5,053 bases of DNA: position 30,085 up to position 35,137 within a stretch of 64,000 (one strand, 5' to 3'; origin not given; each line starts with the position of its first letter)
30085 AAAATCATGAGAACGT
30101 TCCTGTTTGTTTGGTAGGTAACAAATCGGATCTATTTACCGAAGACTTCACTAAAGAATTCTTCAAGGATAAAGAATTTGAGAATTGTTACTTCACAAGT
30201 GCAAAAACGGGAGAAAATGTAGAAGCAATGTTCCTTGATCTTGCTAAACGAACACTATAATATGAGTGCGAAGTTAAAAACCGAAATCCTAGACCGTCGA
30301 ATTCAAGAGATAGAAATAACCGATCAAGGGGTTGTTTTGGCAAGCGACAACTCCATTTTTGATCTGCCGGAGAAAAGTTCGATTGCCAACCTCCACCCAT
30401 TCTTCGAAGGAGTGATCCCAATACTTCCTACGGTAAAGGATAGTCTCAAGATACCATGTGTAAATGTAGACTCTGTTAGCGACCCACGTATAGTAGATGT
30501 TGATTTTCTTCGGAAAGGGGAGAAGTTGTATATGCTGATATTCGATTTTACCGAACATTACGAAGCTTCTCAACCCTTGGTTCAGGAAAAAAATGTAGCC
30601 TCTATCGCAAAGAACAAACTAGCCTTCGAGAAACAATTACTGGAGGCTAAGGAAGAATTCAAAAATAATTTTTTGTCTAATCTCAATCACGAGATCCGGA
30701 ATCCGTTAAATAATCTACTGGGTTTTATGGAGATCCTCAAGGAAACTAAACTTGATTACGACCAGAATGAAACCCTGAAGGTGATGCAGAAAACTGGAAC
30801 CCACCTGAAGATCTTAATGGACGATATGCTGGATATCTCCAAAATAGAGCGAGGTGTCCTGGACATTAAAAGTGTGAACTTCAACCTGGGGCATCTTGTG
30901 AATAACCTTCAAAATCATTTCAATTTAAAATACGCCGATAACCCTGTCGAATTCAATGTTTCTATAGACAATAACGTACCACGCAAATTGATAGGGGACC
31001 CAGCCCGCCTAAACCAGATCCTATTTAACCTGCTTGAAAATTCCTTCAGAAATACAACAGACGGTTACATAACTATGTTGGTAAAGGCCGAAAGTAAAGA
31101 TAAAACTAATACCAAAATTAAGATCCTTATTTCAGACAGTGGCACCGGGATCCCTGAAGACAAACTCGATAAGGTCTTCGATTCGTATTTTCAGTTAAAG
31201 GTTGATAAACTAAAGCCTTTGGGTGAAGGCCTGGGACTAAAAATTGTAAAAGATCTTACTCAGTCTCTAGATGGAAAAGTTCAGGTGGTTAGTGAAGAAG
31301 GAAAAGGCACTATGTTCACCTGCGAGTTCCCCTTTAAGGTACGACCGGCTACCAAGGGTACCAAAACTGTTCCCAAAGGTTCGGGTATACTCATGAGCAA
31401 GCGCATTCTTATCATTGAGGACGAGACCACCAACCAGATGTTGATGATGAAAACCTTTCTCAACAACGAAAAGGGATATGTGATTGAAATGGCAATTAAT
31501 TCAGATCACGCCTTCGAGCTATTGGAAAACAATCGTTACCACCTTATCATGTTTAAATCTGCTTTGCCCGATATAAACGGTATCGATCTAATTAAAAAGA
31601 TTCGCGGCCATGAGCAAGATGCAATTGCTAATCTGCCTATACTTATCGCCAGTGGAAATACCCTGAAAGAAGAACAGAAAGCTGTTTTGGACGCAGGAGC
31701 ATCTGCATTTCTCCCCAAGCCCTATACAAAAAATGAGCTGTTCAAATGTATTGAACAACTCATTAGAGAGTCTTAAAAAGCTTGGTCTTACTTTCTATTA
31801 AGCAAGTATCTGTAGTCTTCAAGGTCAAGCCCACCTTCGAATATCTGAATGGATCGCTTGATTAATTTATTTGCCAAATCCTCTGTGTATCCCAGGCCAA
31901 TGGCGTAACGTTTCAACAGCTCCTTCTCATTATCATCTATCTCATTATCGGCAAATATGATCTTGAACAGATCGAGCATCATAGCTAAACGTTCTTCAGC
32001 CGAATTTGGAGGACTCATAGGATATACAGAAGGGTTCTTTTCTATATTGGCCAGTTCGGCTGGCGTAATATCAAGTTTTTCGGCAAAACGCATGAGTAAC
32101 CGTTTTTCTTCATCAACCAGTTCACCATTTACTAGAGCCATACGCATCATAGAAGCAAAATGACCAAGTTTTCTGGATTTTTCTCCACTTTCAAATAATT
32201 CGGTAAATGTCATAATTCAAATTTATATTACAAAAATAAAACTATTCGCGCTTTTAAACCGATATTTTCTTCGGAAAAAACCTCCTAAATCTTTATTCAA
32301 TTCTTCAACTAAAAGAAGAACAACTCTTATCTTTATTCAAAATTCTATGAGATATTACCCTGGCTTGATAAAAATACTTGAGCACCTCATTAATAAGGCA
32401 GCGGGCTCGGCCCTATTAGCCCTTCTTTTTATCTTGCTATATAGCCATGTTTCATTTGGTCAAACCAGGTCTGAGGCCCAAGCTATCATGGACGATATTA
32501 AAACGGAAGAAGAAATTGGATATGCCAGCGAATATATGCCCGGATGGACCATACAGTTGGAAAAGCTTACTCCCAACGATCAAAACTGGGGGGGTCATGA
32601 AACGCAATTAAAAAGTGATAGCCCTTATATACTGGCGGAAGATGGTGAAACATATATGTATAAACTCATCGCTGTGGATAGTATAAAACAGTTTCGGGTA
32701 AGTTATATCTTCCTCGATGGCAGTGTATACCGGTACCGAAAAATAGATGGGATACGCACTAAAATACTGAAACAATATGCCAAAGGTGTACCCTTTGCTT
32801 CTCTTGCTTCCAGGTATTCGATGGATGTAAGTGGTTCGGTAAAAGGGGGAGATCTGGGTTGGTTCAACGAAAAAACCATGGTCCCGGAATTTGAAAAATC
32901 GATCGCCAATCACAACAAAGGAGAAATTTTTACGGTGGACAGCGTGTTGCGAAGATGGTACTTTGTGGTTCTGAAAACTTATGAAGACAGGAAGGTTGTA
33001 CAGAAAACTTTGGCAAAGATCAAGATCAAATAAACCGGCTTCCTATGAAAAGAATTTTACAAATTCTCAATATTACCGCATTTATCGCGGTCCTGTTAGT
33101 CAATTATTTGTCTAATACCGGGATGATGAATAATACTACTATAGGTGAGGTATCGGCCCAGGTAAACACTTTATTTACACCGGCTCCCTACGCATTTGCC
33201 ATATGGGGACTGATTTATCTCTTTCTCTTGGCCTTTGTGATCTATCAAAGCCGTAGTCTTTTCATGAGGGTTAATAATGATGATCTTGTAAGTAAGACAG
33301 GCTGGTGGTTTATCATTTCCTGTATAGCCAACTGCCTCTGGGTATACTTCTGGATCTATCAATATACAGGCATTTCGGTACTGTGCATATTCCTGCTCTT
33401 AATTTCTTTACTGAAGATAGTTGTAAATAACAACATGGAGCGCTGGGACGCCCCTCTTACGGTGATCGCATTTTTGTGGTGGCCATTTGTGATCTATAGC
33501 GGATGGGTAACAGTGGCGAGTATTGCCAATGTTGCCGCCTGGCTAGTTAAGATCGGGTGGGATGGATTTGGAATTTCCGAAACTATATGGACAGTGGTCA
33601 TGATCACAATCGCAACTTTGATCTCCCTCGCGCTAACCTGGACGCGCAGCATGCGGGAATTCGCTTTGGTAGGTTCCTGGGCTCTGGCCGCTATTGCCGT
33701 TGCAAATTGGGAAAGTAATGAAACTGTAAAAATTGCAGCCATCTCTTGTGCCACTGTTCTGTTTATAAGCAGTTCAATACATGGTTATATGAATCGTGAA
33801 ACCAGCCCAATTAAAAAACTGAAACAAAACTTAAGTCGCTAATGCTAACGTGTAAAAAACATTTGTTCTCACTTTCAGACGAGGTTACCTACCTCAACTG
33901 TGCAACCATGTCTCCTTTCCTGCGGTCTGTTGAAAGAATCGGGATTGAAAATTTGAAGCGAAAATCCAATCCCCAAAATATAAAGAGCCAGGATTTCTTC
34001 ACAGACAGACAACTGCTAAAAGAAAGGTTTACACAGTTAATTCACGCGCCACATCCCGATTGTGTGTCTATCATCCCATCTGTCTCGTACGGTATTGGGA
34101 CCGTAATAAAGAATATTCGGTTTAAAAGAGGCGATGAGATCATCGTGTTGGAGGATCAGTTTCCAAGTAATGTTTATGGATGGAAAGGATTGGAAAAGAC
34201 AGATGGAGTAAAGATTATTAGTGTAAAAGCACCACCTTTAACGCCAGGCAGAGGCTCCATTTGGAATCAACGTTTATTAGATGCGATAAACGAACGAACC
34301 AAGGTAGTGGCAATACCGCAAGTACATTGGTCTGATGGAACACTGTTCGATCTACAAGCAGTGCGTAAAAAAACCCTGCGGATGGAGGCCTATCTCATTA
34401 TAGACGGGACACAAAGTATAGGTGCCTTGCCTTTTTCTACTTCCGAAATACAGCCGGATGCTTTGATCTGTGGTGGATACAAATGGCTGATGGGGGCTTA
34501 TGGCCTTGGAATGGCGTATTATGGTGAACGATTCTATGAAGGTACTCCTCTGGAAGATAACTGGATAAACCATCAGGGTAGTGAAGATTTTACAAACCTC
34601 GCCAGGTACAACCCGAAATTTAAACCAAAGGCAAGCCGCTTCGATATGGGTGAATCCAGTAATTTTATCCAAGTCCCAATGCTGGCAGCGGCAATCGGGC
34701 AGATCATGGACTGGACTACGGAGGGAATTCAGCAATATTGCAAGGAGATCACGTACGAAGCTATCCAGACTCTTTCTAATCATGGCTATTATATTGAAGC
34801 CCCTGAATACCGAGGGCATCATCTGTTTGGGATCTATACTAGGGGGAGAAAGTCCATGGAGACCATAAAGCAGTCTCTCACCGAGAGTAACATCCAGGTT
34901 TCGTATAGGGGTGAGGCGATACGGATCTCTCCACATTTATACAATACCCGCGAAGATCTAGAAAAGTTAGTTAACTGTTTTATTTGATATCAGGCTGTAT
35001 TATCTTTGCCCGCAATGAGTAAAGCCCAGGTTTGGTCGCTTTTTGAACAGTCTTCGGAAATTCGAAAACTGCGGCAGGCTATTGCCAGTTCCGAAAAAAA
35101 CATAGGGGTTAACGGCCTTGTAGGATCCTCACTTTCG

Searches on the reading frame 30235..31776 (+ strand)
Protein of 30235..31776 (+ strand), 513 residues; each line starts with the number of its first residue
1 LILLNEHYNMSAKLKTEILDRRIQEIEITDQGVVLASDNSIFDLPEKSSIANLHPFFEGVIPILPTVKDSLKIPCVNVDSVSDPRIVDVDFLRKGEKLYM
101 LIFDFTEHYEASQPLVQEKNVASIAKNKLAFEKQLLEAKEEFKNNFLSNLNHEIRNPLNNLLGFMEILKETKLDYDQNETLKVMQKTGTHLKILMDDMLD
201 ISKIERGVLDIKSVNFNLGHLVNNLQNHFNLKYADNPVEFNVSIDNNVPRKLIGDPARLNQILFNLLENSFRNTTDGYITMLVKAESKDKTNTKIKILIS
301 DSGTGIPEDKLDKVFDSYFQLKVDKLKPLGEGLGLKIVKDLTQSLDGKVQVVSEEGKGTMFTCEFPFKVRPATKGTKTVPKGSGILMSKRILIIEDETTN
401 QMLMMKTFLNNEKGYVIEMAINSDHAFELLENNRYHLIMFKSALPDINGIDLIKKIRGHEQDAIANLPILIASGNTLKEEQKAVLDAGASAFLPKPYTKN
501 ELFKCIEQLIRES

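Call 8: search_protein_families(library=pfam, proteins=[window:30235-31776:+], max_evalue=0.01)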
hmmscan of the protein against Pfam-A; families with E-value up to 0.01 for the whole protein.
window:30235-31776:+ (513 aa): 3 families
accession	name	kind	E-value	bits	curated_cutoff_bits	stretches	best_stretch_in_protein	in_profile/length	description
PF02518.31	HATPase_c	-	2e-23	83.4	26.4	1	254-368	1-110/111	Histidine kinase-, DNA gyrase B-, and HSP90-like ATPase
PF00072.30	Response_reg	-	3.9e-19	69.3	30.2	1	391-506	1-110/111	Response regulator receiver domain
PF00512.31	HisKA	-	4.1e-16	59.2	26.9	1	143-207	2-66/66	His Kinase A (phospho-acceptor) domain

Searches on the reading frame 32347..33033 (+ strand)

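Call 8: search_protein_families(library=pfam, proteins=[window:32347-33033:+], max_evalue=0.01)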
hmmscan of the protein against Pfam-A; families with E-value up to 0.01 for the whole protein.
window:32347-33033:+ (228 aa): 2 families
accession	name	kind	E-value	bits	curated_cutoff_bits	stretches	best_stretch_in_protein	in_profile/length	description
PF13616.12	Rotamase_3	-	1.9e-13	51.4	22.5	1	133-197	36-101/116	PPIC-type PPIASE domain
PF00639.27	Rotamase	-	9.9e-11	42.9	21.7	1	138-196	23-82/97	PPIC-type PPIASE domain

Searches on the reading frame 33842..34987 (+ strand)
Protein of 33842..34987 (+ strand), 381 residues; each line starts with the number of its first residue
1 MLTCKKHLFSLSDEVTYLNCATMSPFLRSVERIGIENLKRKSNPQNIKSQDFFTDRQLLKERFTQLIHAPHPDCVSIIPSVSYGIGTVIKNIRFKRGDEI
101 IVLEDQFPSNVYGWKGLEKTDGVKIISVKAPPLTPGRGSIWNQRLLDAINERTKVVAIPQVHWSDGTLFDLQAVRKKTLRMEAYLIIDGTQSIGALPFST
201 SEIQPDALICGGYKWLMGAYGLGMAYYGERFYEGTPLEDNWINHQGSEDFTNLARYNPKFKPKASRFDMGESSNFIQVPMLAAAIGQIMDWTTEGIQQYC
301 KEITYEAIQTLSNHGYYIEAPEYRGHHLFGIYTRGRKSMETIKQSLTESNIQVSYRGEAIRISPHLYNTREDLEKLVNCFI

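Call 8: search_protein_families(library=pfam, proteins=[window:33842-34987:+], max_evalue=0.01)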
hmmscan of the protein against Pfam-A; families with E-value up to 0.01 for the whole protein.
window:33842-34987:+ (381 aa): 1 family
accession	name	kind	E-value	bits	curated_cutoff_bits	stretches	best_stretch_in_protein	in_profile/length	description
PF00266.25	Aminotran_5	-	6.4e-28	98.2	21.5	1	59-376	48-371/371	Aminotransferase class-V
